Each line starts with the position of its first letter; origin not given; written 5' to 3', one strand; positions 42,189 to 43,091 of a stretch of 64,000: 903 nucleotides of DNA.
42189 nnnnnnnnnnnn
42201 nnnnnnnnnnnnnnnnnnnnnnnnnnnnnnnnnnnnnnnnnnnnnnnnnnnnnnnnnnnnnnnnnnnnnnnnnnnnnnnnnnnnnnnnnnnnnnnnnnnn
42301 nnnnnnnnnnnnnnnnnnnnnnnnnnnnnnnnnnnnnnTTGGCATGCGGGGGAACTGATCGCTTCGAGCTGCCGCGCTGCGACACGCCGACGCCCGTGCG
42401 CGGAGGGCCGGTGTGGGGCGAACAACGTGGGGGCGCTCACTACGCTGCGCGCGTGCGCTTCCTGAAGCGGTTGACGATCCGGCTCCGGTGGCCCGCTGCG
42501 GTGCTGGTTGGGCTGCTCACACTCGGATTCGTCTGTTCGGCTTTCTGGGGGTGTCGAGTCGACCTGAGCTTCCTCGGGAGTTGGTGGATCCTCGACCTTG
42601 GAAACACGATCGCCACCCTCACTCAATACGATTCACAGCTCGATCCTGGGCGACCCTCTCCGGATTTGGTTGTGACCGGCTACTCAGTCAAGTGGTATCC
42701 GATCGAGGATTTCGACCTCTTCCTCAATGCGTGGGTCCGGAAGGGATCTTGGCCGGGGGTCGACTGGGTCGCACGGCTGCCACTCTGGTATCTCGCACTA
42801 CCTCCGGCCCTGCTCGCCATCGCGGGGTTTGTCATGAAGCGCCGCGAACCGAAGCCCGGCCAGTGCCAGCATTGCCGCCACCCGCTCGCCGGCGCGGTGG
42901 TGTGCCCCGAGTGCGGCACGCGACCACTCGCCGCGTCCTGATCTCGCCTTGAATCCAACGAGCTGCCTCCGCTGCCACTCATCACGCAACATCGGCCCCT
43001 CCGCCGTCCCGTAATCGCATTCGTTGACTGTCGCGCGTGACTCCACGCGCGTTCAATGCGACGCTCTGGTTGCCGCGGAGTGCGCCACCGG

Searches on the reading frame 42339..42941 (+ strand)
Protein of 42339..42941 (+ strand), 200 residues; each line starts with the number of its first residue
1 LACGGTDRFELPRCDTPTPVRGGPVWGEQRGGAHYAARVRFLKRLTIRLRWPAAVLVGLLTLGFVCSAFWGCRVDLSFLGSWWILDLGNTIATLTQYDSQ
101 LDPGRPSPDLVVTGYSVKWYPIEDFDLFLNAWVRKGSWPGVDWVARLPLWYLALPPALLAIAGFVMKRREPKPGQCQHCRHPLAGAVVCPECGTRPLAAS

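Call 7: search_protein_families(library=pfam, max_evalue=0.01, proteins=[window:42339-42941:+])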
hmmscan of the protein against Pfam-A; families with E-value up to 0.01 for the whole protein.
window:42339-42941:+ (200 aa): 0 families

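Call 27: find_homologous_proteins(query=window:42396-42941:+, max_evalue=0.001)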
Query window:42396-42941:+ (181 aa): 7 proteins with E <= 0.001 among 422 candidates.
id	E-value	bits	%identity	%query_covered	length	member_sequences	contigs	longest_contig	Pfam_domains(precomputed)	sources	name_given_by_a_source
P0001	5.6e-108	377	99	90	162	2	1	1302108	-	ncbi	ncbi:MAG: hypothetical protein U0625_06805 [Phycisphaerales bacterium]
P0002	4.7e-39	152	46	98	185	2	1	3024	-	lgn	-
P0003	1.6e-25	108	40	96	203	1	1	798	-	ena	-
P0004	1.5e-23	102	39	96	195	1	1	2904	-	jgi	jgi:hypothetical protein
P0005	5.5e-23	100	43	75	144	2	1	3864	-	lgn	-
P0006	2.0e-22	98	43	86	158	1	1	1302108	-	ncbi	ncbi:MAG: hypothetical protein U0625_06800 [Phycisphaerales bacterium]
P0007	1.7e-19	88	72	33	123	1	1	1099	-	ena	-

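Call 28: find_encoding_contigs(protein=P0001, flank=10000, max_places=4)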
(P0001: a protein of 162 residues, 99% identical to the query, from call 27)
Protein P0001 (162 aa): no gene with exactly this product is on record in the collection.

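Call 29: find_encoding_contigs(protein=P0002, flank=10000, max_places=4)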
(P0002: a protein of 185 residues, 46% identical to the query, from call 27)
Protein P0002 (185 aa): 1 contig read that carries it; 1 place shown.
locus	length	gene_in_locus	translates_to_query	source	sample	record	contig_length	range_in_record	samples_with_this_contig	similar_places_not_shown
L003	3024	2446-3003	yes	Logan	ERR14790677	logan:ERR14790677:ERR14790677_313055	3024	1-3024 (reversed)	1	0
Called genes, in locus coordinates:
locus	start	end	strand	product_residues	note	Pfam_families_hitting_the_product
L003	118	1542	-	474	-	-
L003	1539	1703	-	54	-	-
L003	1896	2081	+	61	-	-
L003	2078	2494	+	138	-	-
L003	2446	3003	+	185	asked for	-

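Call 36: find_related_loci(query=A1, collection=metagenome_contigs, flank=10000)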
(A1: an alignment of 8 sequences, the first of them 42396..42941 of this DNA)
Query A1 (181 aa) in metagenome_contigs; peptide patterns used: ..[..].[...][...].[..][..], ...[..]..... (x = any residue, [..] = any of these).
600 stretches matched a pattern (row limit reached: there are more); 17 encode a relative of the query (tblastn E <= 1e-3); 17 distinct loci.
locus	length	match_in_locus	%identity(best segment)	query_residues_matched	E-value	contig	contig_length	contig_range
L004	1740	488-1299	37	104-174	2e-10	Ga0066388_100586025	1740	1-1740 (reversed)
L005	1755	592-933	35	64-175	4e-8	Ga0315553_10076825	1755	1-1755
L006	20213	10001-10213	32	100-181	7e-8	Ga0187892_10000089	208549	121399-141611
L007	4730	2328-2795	29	10-175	6e-7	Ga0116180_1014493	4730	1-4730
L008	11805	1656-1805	40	128-175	5e-7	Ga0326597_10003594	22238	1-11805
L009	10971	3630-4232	41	125-176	1e-6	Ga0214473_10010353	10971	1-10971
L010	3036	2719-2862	44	133-176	2e-6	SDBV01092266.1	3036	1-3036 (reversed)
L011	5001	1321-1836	28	19-175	2e-6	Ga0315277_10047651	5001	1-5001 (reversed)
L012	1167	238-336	52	145-175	3e-6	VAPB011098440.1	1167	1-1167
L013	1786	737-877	41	128-176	8e-6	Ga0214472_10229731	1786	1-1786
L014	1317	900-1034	43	128-174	9e-6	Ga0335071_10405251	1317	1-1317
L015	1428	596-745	45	127-175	9e-6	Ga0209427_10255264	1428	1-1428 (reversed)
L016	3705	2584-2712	47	138-177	1e-5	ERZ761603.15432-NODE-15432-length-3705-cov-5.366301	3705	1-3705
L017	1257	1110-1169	70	155-174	1e-5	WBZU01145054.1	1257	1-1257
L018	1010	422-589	40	121-176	1e-5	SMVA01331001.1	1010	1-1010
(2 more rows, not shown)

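Call 37: find_related_loci(query=A1, collection=viral_contigs, flank=10000)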
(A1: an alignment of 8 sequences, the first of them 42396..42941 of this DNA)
Query A1 (181 aa) in viral_contigs; peptide patterns used: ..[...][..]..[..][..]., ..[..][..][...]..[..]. (x = any residue, [..] = any of these).
36 stretches matched a pattern, but none encodes a relative of the query by tblastn (E <= 1e-3).
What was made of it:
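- No member was found in 2.9 million viral contigs (call 37).
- Tried and rejected: Viral contigs scan with the ZnR alignment (call 37).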

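Call 51: find_encoding_contigs(protein=P0005, flank=10000, max_places=4)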
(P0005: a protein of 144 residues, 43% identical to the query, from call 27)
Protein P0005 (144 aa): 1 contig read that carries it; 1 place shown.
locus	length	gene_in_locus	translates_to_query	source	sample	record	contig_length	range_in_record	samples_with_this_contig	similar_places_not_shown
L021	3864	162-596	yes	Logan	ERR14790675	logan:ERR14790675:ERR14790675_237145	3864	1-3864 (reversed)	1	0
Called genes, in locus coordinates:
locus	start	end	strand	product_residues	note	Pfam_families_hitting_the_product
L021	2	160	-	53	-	?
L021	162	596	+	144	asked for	-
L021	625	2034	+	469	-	-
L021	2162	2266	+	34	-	-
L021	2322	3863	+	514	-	?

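Call 52: find_encoding_contigs(protein=P0004, flank=10000, max_places=4)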
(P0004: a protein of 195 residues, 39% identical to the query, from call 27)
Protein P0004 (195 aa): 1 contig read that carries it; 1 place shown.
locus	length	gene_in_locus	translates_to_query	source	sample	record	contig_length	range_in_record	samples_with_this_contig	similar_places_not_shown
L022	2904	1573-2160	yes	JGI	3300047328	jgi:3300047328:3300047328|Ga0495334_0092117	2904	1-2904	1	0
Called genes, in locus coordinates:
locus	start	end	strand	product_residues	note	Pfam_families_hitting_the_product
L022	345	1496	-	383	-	-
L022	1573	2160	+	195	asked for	-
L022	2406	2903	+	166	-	?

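Call 53: find_encoding_contigs(protein=P0006, flank=10000, max_places=4)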
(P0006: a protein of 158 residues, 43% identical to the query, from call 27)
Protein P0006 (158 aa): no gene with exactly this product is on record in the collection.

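Call 69: search_protein_representatives(alignment_id=A1)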
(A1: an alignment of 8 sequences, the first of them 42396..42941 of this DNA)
Query: 8 sequences, 188 profile positions. Proteins with E-value up to 0.001 (for the whole library): 3377; up to 1e-10: 76; up to 1e-30: 10. The best 150 are listed.
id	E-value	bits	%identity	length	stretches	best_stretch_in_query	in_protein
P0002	2.9e-70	252.7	-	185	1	2-188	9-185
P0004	3.6e-61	223.0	-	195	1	2-188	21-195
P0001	1.4e-60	221.1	-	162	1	16-186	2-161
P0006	3.6e-59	216.5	-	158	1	16-188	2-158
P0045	3.4e-53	197.0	-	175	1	16-185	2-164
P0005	3.3e-50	187.2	-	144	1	33-187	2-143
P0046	1.1e-46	175.8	-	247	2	5-188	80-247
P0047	1.2e-43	165.9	-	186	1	2-188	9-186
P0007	3.7e-42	161.0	-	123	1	63-188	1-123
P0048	5.7e-32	127.8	-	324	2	24-188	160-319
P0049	4.1e-26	108.7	-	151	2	128-185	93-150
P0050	5.4e-26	108.3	-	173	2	133-183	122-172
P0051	8.9e-25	104.3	-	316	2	17-185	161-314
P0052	7.0e-22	94.9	-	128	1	130-188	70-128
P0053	1.8e-21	93.6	-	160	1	32-188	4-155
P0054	2.3e-21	93.2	-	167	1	16-186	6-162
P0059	2.5e-19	86.6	-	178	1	14-183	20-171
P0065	8.2e-18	81.6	-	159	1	15-187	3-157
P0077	3.2e-15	73.2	-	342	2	106-186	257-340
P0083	1.4e-13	67.8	-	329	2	126-186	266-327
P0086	2.4e-13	67.0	-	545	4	123-186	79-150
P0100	6.3e-12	62.4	-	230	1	9-184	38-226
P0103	1.2e-11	61.5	-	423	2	127-182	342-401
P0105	1.3e-11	61.4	-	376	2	107-185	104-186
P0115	1.1e-10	58.4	-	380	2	36-182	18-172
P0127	6.9e-10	55.8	-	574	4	122-185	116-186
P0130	1.2e-09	55.0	-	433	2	107-185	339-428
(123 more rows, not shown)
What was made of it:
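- Superfamily size: 3,377 hits at E<=1e-3, 76 at <=1e-10, 10 at <=1e-30 (call 69).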

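Call 70: list_cluster_members(proteins=[P0045, P0046, P0047, P0048, P0053, P0054, P0059, P0065, P0086, P0100])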
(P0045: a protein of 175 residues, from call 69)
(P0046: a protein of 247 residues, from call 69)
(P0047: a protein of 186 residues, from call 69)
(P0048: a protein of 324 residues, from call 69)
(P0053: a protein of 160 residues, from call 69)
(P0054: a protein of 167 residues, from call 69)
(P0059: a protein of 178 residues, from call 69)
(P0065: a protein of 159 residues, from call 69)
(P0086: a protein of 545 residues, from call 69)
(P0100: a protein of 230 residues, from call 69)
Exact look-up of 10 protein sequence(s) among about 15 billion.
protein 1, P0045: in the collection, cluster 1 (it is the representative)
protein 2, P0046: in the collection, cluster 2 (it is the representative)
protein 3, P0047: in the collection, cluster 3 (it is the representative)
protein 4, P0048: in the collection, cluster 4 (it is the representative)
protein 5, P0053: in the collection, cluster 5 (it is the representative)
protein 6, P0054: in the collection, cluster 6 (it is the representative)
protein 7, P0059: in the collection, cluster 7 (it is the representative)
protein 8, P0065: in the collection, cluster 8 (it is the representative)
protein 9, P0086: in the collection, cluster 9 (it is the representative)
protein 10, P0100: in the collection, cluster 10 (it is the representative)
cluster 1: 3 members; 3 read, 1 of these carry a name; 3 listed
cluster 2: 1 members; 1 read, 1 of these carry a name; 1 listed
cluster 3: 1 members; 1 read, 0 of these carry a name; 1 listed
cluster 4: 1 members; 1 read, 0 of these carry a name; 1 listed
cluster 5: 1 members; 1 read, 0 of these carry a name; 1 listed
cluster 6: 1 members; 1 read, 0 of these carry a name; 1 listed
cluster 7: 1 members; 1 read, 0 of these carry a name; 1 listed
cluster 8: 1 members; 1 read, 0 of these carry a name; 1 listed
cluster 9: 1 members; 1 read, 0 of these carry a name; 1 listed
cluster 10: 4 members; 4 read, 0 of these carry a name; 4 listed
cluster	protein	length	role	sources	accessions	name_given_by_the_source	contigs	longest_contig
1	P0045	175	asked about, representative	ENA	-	-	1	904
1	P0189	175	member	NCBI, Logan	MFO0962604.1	MAG: hypothetical protein U0625_06815 [Phycisphaerales bacterium]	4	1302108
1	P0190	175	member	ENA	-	-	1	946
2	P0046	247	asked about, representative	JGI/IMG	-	hypothetical protein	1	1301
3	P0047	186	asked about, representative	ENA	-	-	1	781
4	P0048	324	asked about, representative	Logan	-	-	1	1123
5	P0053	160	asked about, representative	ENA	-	-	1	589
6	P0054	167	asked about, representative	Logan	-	-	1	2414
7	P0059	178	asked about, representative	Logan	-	-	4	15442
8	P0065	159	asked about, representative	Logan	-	-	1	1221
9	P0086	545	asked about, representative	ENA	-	-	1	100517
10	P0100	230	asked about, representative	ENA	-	-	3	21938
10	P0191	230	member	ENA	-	-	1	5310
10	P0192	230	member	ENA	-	-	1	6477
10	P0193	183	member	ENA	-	-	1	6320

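Call 72: find_encoding_contigs(protein=P0059, flank=8000, max_places=2)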
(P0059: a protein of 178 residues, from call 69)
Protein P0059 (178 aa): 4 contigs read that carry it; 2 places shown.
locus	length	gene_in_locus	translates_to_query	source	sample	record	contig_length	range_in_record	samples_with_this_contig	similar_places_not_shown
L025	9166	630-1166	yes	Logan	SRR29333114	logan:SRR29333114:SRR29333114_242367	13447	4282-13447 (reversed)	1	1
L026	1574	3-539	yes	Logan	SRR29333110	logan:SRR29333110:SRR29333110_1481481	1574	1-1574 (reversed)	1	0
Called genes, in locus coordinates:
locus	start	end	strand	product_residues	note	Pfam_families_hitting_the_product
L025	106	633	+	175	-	-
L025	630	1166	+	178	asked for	-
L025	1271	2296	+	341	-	-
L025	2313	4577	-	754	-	-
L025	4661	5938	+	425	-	PF26780:DUF8252 (faint)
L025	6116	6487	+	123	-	-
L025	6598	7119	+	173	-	-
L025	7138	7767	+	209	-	-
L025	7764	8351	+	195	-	-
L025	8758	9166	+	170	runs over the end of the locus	PF13489:Methyltransf_23 (weak)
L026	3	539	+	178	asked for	?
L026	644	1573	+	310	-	?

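Call 77: search_protein_families(library=pfam, max_evalue=0.01, proteins=[L003:118-1542:-, L021:625-2034:+, L021:2322-3863:+, L022:345-1496:-, L025:1271-2296:+, L025:2313-4577:-])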
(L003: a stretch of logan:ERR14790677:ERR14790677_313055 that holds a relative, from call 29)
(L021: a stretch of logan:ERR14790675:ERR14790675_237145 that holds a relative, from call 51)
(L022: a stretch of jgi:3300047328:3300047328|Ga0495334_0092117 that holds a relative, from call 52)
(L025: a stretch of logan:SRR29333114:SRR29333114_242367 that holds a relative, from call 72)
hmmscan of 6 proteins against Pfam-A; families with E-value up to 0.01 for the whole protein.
L003:118-1542:- (474 aa): 0 families

L021:625-2034:+ (469 aa): 0 families

L021:2322-3863:+ (514 aa): 0 families

L022:345-1496:- (383 aa): 1 family
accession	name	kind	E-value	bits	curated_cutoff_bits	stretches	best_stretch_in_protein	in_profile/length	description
PF20271.3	CATASP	-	0.0056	17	29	0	47-107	8-68/86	CATRA-Associated Small Protein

L025:1271-2296:+ (341 aa): 1 family
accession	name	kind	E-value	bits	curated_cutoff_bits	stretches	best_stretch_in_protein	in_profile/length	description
PF12172.15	zf-ChsH2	-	0.00019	21.6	23.2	1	177-198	13-34/37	ChsH2, rubredoxin-like zinc ribbon domain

L025:2313-4577:- (754 aa): 1 family
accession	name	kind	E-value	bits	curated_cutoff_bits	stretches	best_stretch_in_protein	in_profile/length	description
PF00404.24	Dockerin_1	-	6.7e-05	23.4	22.9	1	705-745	2-49/57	Dockerin type I domain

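Call 78: search_protein_families(library=phrogs, max_evalue=0.01, proteins=[window:42396-42941:+, L003:118-1542:-])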
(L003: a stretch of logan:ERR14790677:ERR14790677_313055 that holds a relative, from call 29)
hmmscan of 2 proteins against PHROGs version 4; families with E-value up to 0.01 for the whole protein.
window:42396-42941:+ (181 aa): 0 families

L003:118-1542:- (474 aa): 0 families

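Call 80: search_protein_families(library=pfam, max_evalue=0.01, proteins=[P0086, P0127, P0103, P0130, P0105, P0115, P0077, P0083, P0048, P0051])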
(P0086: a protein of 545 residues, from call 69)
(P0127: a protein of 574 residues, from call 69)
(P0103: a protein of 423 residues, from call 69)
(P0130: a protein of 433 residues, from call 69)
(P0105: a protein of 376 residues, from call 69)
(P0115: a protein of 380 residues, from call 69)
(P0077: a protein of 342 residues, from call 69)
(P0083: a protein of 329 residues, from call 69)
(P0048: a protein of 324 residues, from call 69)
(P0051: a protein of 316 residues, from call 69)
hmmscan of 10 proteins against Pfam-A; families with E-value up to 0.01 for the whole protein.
P0086 (545 aa): 11 families
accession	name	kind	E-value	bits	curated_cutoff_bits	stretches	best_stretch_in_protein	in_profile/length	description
PF12773.13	DZR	-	1.8e-11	44.4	27.3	1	289-351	1-45/45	Double zinc ribbon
PF07191.17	Zn_ribbon_6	-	2.3e-06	28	25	0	282-312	12-40/67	Double zinc ribbon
PF23455.1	DUF7129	-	2.9e-06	27.4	30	0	289-311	14-37/45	Domain of unknown function (DUF7129)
PF13248.11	Zn_ribbon_3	-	1.6e-05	24.7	27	0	505-518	13-26/26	zinc-ribbon domain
PF17032.10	Zn_ribbon_15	-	3.8e-05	24.8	28.9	0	507-536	36-65/73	zinc-ribbon family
PF18912.6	DZR_2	-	0.00013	22.2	27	0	123-150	22-49/56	Double zinc ribbon domain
PF13240.11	Zn_Ribbon_1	-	0.0007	19.7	25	0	288-311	1-23/23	zinc-ribbon domain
PF14981.11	FAM165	-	0.0016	18.8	25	0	9-27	10-28/50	FAM165 family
PF03119.21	DNA_ligase_ZBD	-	0.0018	18.6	25.8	0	526-536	2-11/27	NAD-dependent DNA ligase C4 zinc finger domain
PF23545.1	Zn_ribbon_HMPTM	-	0.002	18.1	27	0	136-154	5-23/45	HMPTM N-terminal zinc ribbon domain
PF08274.17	Zn_Ribbon_YjdM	-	0.0092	16.4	30.8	0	286-308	2-26/30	PhnA Zinc-Ribbon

P0127 (574 aa): 6 families
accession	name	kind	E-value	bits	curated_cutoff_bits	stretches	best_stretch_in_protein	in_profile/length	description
PF18912.6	DZR_2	-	4.3e-10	39.7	27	0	157-186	19-48/56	Double zinc ribbon domain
PF12773.13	DZR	-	2.1e-09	37.9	27.3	1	496-559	1-45/45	Double zinc ribbon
PF07191.17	Zn_ribbon_6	-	2.6e-07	31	25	0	492-519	15-40/67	Double zinc ribbon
PF17032.10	Zn_ribbon_15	-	1.3e-05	26.3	28.9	0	158-184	36-62/73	zinc-ribbon family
PF23545.1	Zn_ribbon_HMPTM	-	0.00026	20.9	27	0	552-566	6-20/45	HMPTM N-terminal zinc ribbon domain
PF14446.12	Prok-RING_1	-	0.0012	19.2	29.1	0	493-517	4-29/54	Prokaryotic RING finger family 1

P0103 (423 aa): 9 families
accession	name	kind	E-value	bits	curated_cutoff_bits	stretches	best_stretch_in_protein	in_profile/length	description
PF12773.13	DZR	-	3.5e-08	33.9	27.3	2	124-157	9-39/45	Double zinc ribbon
PF13248.11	Zn_ribbon_3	-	8.5e-06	25.5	27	0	125-137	14-26/26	zinc-ribbon domain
PF23455.1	DUF7129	-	4.5e-05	23.5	30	0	380-403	14-38/45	Domain of unknown function (DUF7129)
PF17032.10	Zn_ribbon_15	-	0.00014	23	28.9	0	373-406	33-66/73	zinc-ribbon family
PF13240.11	Zn_Ribbon_1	-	0.00023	21.3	25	0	145-157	2-14/23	zinc-ribbon domain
PF25207.1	DUF7837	-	0.00038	20.8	27.8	0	141-156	4-19/47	Domain of unknown function (DUF7837)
PF18551.6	TackOD1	-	0.0013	18.8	32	0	125-158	72-104/188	Thaumarchaeal output domain 1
PF07191.17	Zn_ribbon_6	-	0.002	18.6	25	0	376-403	15-40/67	Double zinc ribbon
PF01155.25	HypA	-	0.0078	16.7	28.9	0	373-401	66-95/112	Hydrogenase/urease nickel incorporation, metallochaperone, hypA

P0130 (433 aa): 3 families
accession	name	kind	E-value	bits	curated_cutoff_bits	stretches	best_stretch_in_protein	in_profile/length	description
PF23545.1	Zn_ribbon_HMPTM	-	0.00015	21.7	27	0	195-217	3-25/45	HMPTM N-terminal zinc ribbon domain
PF23455.1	DUF7129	-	0.001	19.2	30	0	186-207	14-36/45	Domain of unknown function (DUF7129)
PF12773.13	DZR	-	0.0034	18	27.3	0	184-207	13-33/45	Double zinc ribbon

P0105 (376 aa): 10 families
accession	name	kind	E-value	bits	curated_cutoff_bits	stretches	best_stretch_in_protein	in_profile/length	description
PF12773.13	DZR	-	7.8e-09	36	27.3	2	342-374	8-37/45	Double zinc ribbon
PF13240.11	Zn_Ribbon_1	-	1.5e-05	25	25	1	163-184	2-23/23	zinc-ribbon domain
PF17032.10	Zn_ribbon_15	-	0.00021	22.5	28.9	0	156-181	48-73/73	zinc-ribbon family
PF18912.6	DZR_2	-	0.00023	21.4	27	0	158-187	19-49/56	Double zinc ribbon domain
PF23455.1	DUF7129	-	0.00025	21.2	30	0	349-370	14-36/45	Domain of unknown function (DUF7129)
PF03854.20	zf-P11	-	0.00075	19.6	25.6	1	158-188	19-49/50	P-11 zinc finger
PF13920.12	zf-C3HC4_3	-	0.0016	18.7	27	0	160-184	23-46/49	Zinc finger, C3HC4 type (RING finger)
PF01155.25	HypA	-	0.0044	17.5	28.9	0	346-369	70-94/112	Hydrogenase/urease nickel incorporation, metallochaperone, hypA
PF07191.17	Zn_ribbon_6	-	0.0063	16.9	25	0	348-371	18-39/67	Double zinc ribbon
PF24460.1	DUF7575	-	0.0066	16.2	28.5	0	174-189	3-18/28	Domain of unknown function (DUF7575)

P0115 (380 aa): 7 families
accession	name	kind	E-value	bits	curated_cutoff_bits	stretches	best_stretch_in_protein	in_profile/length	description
PF12773.13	DZR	-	8.7e-08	32.7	27.3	1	348-374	14-38/45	Double zinc ribbon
PF18912.6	DZR_2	-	5.7e-05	23.3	27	0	343-373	18-49/56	Double zinc ribbon domain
PF17032.10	Zn_ribbon_15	-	7e-05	24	28.9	0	20-169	27-72/73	zinc-ribbon family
PF13920.12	zf-C3HC4_3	-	0.00026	21.1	27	0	152-175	26-48/49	Zinc finger, C3HC4 type (RING finger)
PF01155.25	HypA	-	0.00028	21.3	28.9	0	337-368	61-94/112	Hydrogenase/urease nickel incorporation, metallochaperone, hypA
PF13240.11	Zn_Ribbon_1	-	0.00028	21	25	1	349-369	2-22/23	zinc-ribbon domain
PF07191.17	Zn_ribbon_6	-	0.00047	20.5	25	0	343-375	13-45/67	Double zinc ribbon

P0077 (342 aa): 5 families
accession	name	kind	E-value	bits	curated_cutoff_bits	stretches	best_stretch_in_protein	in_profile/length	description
PF01155.25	HypA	-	3.8e-05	24.1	28.9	0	290-336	48-95/112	Hydrogenase/urease nickel incorporation, metallochaperone, hypA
PF17032.10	Zn_ribbon_15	-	4.2e-05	24.7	28.9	0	298-338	23-63/73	zinc-ribbon family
PF12773.13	DZR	-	0.00035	21.1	27.3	0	134-155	25-45/45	Double zinc ribbon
PF08274.17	Zn_Ribbon_YjdM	-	0.00069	20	30.8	0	314-334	4-26/30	PhnA Zinc-Ribbon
PF18912.6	DZR_2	-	0.00071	19.8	27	0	133-157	21-45/56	Double zinc ribbon domain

P0083 (329 aa): 3 families
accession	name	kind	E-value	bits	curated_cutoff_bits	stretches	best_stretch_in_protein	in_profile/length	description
PF17032.10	Zn_ribbon_15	-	3.5e-05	25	28.9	0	291-326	29-64/73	zinc-ribbon family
PF12773.13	DZR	-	0.00021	21.8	27.3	0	300-326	13-36/45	Double zinc ribbon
PF21349.2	RUBY_RBDX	-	0.00075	19.3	26.5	0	302-323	3-25/30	Rubrerythrin, rubredoxin-like domain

P0048 (324 aa): 0 families

P0051 (316 aa): 0 families
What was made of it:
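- Tried and rejected: Domain fusions in longer superfamily members (call 80).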

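Call 82: search_solved_structures(query=A1, max_evalue=1)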
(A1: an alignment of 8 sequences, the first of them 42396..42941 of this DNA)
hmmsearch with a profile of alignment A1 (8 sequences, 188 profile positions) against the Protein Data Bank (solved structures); distinct sequences matched with E-value up to 1: 1.
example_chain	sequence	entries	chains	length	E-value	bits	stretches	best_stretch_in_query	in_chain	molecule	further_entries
1ffk_W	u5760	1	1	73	0.68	13.3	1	148-179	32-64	RIBOSOMAL PROTEIN L37AE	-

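Call 99: search_protein_families(library=ncbifam, max_evalue=0.01, proteins=[L006:7128-8246:+, L006:8669-9550:+, L006:10307-11647:+, L006:12250-12936:+, L006:6332-7096:+, L006:2156-3586:+, L006:14026-15198:+])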
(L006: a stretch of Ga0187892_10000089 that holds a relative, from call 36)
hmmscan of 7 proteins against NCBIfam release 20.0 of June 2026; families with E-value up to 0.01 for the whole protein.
L006:7128-8246:+ (372 aa): 1 family
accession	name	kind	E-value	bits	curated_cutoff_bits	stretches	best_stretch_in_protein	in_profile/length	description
TIGR03696.1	Rhs_assc_core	domain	2.2e-09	37.7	32.5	1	211-287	11-76/76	RHS repeat-associated core domain-containing protein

L006:8669-9550:+ (293 aa): 1 family
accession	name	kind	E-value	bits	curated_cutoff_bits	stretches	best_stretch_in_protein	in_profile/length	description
TIGR03696.1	Rhs_assc_core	domain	4.6e-09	36.6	32.5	1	88-129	34-75/76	RHS repeat-associated core domain-containing protein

L006:10307-11647:+ (446 aa): 1 family
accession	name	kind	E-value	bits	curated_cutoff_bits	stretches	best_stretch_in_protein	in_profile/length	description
TIGR03696.1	Rhs_assc_core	domain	1.6e-11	44.6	32.5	1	211-287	11-76/76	RHS repeat-associated core domain-containing protein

L006:12250-12936:+ (228 aa): 1 family
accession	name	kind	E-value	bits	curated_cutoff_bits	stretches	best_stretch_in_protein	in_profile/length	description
TIGR03696.1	Rhs_assc_core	domain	1.3e-05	25.6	32.5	1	26-77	34-76/76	RHS repeat-associated core domain-containing protein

L006:6332-7096:+ (254 aa): 0 families

L006:2156-3586:+ (476 aa): 0 families

L006:14026-15198:+ (390 aa): 0 families
